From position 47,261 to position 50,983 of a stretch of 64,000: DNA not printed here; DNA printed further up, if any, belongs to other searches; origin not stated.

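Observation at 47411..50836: Autotransporter whose passenger is a class-C beta-lactamase / S12 D-peptidase fold, encoded inside the NRPS operon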

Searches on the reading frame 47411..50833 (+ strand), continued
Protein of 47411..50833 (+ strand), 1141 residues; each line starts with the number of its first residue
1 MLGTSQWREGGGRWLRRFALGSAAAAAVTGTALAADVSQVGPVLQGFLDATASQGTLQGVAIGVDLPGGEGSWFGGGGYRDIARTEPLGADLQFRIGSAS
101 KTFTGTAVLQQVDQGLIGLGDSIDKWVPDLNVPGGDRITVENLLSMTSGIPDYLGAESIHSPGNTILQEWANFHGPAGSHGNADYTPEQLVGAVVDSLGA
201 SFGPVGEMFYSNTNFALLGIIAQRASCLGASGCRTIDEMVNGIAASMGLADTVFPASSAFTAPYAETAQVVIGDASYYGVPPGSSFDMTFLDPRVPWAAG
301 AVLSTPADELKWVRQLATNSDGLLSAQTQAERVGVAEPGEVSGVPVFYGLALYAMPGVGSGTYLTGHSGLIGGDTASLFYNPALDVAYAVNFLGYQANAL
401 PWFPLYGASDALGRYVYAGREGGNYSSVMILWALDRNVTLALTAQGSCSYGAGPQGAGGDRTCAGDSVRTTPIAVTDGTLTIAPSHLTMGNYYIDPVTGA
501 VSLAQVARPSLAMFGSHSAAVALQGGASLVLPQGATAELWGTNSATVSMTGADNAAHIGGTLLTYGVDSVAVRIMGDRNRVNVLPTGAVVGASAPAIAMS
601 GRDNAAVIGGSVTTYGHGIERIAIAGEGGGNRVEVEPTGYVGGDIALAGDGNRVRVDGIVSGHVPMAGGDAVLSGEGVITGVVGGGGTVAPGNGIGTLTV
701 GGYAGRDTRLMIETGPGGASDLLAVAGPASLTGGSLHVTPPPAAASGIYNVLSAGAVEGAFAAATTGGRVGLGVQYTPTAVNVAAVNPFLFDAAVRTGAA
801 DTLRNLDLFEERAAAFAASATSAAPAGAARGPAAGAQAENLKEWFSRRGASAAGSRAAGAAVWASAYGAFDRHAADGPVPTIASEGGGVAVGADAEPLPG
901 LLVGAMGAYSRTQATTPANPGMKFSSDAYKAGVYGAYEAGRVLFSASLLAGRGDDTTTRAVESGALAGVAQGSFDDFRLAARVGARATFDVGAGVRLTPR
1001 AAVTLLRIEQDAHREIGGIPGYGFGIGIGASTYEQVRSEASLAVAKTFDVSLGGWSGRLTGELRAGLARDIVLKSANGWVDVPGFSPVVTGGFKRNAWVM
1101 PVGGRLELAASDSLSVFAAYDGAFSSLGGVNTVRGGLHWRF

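Call 53: predict_structure(alignment_id=A2)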
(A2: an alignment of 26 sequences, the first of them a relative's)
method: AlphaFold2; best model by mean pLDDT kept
length: 1141 residues; sequences in the alignment: 26
mean_pLDDT: 87.4   pTM: 0.76
mean pLDDT of the five models: 87.4, 86.4, 84.7, 84.3, 82.3
residues with pLDDT >= 90: 772; 70-90: 255; 50-70: 40; < 50: 74
segments of 3 or more residues with pLDDT < 50: 1-33, 617-619, 820-843, 845-857
pLDDT, mean of each block of 10 residues (from residue 1): 30 38 35 62 95 90 88 94 93 93 95 96 96 94 94 90 86 68 87 84 87 94 95 93 94 91 91 71 84 79 94 94 94 85 84 90 92 91 94 84 87 75 80 95 90 74 94 93 95 89 92 95 96 97 96 97 95 97 97 93 97 72 91 97 92 96 89 96 93 88 95 88 96 94 85 96 94 96 94 95 93 70 35 36 40 46 95 92 96 90 95 92 96 93 95 95 86 96 94 90 97 83 78 97 92 82 96 94 92 95 92 89 95 92 79
secondary structure, 60 per line:
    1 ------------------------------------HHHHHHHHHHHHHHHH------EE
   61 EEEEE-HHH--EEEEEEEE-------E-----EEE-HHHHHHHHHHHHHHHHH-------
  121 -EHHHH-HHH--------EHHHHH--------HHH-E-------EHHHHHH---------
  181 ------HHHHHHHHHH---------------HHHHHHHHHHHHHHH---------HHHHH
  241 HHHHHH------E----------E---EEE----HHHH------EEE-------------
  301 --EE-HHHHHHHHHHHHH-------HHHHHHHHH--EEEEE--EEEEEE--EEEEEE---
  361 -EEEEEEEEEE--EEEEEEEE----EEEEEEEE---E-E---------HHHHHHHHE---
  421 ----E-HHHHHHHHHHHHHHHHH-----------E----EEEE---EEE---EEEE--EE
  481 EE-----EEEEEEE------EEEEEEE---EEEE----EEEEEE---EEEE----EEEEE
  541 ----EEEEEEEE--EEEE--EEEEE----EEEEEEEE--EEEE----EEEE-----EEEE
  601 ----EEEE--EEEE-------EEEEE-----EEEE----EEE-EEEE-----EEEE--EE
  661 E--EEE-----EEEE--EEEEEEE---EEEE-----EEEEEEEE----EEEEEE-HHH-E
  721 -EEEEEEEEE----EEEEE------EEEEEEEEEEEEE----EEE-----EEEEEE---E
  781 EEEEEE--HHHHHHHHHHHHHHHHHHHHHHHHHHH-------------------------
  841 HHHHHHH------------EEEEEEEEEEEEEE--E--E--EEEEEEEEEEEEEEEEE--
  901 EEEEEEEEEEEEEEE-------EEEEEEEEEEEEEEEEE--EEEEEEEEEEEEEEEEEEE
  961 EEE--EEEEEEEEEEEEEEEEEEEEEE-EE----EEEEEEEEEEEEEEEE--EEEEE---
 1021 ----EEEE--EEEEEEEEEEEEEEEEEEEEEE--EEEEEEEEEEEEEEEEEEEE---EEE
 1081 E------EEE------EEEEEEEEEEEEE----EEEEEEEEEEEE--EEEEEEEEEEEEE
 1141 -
elements in order (helices of 4 or more, strands of 3 or more residues): H37-52 E59-65 E72-79 E93-95 H97-113 H123-126 H140-144 H166-171 H187-196 H212-226 H236-246 E268-270 H275-278 E285-287 H306-318 H326-334 E337-341 E344-349 E352-357 E362-371 E374-381 E386-393 H409-416 H427-443 E460-463 E467-469 E473-476 E479-482 E488-494 E501-507 E511-514 E519-524 E528-531 E536-540 E545-552 E555-558 E561-565 E570-577 E580-583 E588-591 E597-600 E605-608 E611-614 E622-626 E632-635 E640-642 E644-647 E653-656 E659-661 E664-666 E672-675 E678-684 E688-691 E697-704 E709-714 E722-730 E735-739 E746-758 E763-765 E771-776 E780-786 H789-815 H841-847 E860-873 E882-898 E901-915 E923-939 E942-963 E966-987 E995-1010 E1013-1017 E1025-1028 E1031-1052 E1055-1074 E1078-1081 E1088-1090 E1097-1109 E1114-1125 E1128-1140

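Call 56: fold_search(model_id=the predicted structure, library=pdb)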
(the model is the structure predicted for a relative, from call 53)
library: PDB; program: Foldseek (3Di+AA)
matches with E <= 10: 1069; with E <= 0.001: 442
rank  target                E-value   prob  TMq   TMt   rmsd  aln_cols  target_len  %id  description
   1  3pte                  8.5e-20  1.00  0.26  0.81   3.1       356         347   23  THE REFINED CRYSTALLOGRAPHIC STRUCTURE OF A DD-PEPTIDASE PENICILLIN-TARGET ENZYME AT 1.6 A RESOLUTION (released 1995-08-15)
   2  1ikg                  1.2e-19  1.00  0.26  0.82   3.1       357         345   23  MICHAELIS COMPLEX OF STREPTOMYCES R61 DD-PEPTIDASE WITH A SPECIFIC PEPTIDOGLYCAN SUBSTRATE FRAGMENT (released 2002-09-11)
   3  1hvb                  2.2e-19  1.00  0.26  0.81   3.1       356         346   23  CRYSTAL STRUCTURE OF STREPTOMYCES R61 DD-PEPTIDASE COMPLEXED WITH A NOVEL CEPHALOSPORIN ANALOG OF CELL WALL PEPTIDOGLYCA (released 2001-02-07)
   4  9s7k_A                4.3e-19  1.00  0.26  0.83   3.0       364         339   25  INCYPRO crosslinked dimer of the D-stereospecific hydrolase dHy1 (released 2026-04-01)
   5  3wwx                  5.2e-19  1.00  0.26  0.83   3.4       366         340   26  Crystal structure of D-stereospecific amidohydrolase from Streptomyces sp. 82F2 (released 2015-07-08)
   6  2drw_C                2.8e-18  1.00  0.26  0.79   3.1       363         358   23  The crystal structutre of D-amino acid amidase from Ochrobactrum anthropi SV3 (released 2006-07-04)
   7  4y7p                  3.1e-18  1.00  0.26  0.82   3.5       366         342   25  Structure of alkaline D-peptidase from Bacillus cereus (released 2015-10-14)
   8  2dns_A                4.3e-18  1.00  0.26  0.79   3.3       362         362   24  The crystal structure of D-amino acid amidase from Ochrobactrum anthropi SV3 complexed with D-Phenylalanine (released 2006-05-09)
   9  2efu_C                5.3e-18  1.00  0.26  0.78   3.3       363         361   24  The crystal structure of D-amino acid amidase from Ochrobactrum anthropi SV3 complexed with L-phenylalanine (released 2007-03-06)
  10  9d93_Sb               8.6e-18  1.00  0.28  0.63   4.9       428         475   20  Mycobacteriophage Bxb1 tail tip - Composite map and model (released 2024-09-25)
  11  9d93_Sa               9.5e-18  1.00  0.27  0.63   4.8       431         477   20  Mycobacteriophage Bxb1 tail tip - Composite map and model (released 2024-09-25)
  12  2efu_B                9.9e-18  1.00  0.26  0.79   3.5       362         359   24  The crystal structure of D-amino acid amidase from Ochrobactrum anthropi SV3 complexed with L-phenylalanine (released 2007-03-06)
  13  2drw_D                1.0e-17  1.00  0.26  0.79   3.6       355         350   24  The crystal structutre of D-amino acid amidase from Ochrobactrum anthropi SV3 (released 2006-07-04)
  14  2dns_C                1.2e-17  1.00  0.26  0.78   3.4       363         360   24  The crystal structure of D-amino acid amidase from Ochrobactrum anthropi SV3 complexed with D-Phenylalanine (released 2006-05-09)
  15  2drw_E                2.4e-17  1.00  0.25  0.80   3.4       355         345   24  The crystal structutre of D-amino acid amidase from Ochrobactrum anthropi SV3 (released 2006-07-04)
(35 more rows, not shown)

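Call 63: search_protein_representatives(protein=window:47411-50833:+)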
Query: 1141 residues. Proteins with E-value up to 0.001 (for the whole library): 18972; up to 1e-10: 2725; up to 1e-30: 49. The best 150 are listed.
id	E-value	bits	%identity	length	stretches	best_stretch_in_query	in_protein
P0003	0.0e+00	1204.9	57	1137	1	21-1141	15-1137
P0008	1.3e-262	891.2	48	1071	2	24-589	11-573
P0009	3.7e-255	866.5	46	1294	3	18-613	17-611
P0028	5.8e-175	600.9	40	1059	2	25-591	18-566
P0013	5.7e-166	571.2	48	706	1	16-724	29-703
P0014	4.1e-157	541.8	47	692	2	14-574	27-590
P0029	2.5e-150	519.3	38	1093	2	15-592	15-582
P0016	5.8e-143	495.0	37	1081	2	15-574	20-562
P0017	2.3e-141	489.7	37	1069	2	19-569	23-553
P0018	6.9e-128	445.0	43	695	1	27-646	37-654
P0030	5.1e-107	375.9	53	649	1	666-1110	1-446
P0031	8.8e-105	368.5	42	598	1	31-615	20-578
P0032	8.6e-100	352.0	36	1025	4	19-391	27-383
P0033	4.7e-95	336.3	42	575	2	53-567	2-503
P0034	1.5e-89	318.1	35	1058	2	23-562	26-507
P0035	7.4e-89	315.8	34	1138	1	17-1115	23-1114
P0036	4.8e-85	303.2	44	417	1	729-1141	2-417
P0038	7.8e-83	295.8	29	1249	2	56-657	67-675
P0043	1.5e-66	241.9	34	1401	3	38-573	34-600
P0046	8.1e-53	196.4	30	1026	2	22-384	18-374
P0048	2.8e-46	174.8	36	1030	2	15-383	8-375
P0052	1.2e-42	162.8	31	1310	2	22-563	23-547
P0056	6.0e-39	150.5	31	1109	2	45-395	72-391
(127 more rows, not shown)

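Call 65: search_protein_families(library=pfam, proteins=[P0028, P0029, P0032, P0034, P0035, P0038, P0046, P0048], max_evalue=0.0001)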
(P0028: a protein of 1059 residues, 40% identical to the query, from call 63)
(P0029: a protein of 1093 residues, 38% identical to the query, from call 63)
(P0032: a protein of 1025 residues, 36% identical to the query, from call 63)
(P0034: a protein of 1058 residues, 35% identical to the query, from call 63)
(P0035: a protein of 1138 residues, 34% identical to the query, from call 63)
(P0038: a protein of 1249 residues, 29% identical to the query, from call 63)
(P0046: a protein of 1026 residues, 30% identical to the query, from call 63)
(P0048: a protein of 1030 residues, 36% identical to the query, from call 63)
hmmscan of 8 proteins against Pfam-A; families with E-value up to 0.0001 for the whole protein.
P0028 (1059 aa): 2 families
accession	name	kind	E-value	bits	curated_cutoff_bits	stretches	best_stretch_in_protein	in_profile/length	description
PF00144.29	Beta-lactamase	-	2.1e-42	145.9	27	1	46-377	10-314/329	Beta-lactamase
PF03797.25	Autotransporter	-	1.8e-25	90.6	26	1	786-1039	1-255/255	Autotransporter beta-domain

P0029 (1093 aa): 2 families
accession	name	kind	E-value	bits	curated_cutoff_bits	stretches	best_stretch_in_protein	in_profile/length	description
PF00144.29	Beta-lactamase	-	1.1e-43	150.2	27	1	63-387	16-312/329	Beta-lactamase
PF03797.25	Autotransporter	-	1.2e-40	140.3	26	1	823-1073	1-255/255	Autotransporter beta-domain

P0032 (1025 aa): 2 families
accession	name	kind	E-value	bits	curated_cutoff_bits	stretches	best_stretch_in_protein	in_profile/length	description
PF00144.29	Beta-lactamase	-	3.8e-48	164.8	27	1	75-381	24-305/329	Beta-lactamase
PF03797.25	Autotransporter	-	1.9e-28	100.3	26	1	757-1005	1-255/255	Autotransporter beta-domain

P0034 (1058 aa): 2 families
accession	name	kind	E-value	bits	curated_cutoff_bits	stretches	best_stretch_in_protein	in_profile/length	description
PF00144.29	Beta-lactamase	-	1.6e-39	136.5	27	1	61-353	15-297/329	Beta-lactamase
PF03797.25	Autotransporter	-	9.1e-32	111.2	26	1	785-1038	1-255/255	Autotransporter beta-domain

P0035 (1138 aa): 2 families
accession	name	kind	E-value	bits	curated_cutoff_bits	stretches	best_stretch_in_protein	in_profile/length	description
PF00144.29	Beta-lactamase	-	4.6e-40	138.2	27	1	62-404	14-320/329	Beta-lactamase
PF03797.25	Autotransporter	-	5.1e-31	108.8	26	1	867-1117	1-254/255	Autotransporter beta-domain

P0038 (1249 aa): 2 families
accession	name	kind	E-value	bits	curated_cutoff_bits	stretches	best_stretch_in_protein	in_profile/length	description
PF03797.25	Autotransporter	-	4.7e-42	144.9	26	1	962-1229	1-255/255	Autotransporter beta-domain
PF00144.29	Beta-lactamase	-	1.8e-37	129.7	27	1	78-412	22-312/329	Beta-lactamase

P0046 (1026 aa): 2 families
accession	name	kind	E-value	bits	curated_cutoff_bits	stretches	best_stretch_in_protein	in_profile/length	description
PF00144.29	Beta-lactamase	-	2.9e-37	129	27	1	43-387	4-313/329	Beta-lactamase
PF03797.25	Autotransporter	-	5.1e-29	102.2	26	1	757-1002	3-253/255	Autotransporter beta-domain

P0048 (1030 aa): 2 families
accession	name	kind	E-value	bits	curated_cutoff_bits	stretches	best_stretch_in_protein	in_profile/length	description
PF00144.29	Beta-lactamase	-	5.6e-38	131.4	27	1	74-387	36-305/329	Beta-lactamase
PF03797.25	Autotransporter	-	7.8e-20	72.1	26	1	770-1007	5-252/255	Autotransporter beta-domain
